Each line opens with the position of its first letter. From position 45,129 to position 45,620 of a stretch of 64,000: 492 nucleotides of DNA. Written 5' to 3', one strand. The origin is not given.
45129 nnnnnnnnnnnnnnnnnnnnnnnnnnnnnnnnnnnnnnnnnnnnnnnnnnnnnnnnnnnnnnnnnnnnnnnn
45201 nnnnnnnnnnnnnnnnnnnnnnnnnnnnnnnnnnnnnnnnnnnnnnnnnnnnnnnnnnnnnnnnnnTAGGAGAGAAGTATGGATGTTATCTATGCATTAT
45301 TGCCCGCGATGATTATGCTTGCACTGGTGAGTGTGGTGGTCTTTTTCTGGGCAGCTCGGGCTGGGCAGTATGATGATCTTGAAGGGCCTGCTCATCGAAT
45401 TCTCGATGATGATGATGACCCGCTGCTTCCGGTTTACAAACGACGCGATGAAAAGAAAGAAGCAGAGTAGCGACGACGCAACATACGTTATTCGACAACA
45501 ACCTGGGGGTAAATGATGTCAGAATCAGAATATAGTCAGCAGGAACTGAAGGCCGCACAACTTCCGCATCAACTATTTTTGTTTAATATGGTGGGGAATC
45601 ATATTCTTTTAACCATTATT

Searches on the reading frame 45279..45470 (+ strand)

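Call 9: search_protein_families(library=pfam, proteins=[window:45279-45470:+])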
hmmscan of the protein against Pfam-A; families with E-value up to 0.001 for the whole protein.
window:45279-45470:+ (63 aa): 1 family
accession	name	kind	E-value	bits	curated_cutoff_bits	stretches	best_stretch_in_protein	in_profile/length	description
PF03597.20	FixS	-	1.3e-20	73.3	23.1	1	2-45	1-44/44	Cytochrome oxidase maturation protein cbb3-type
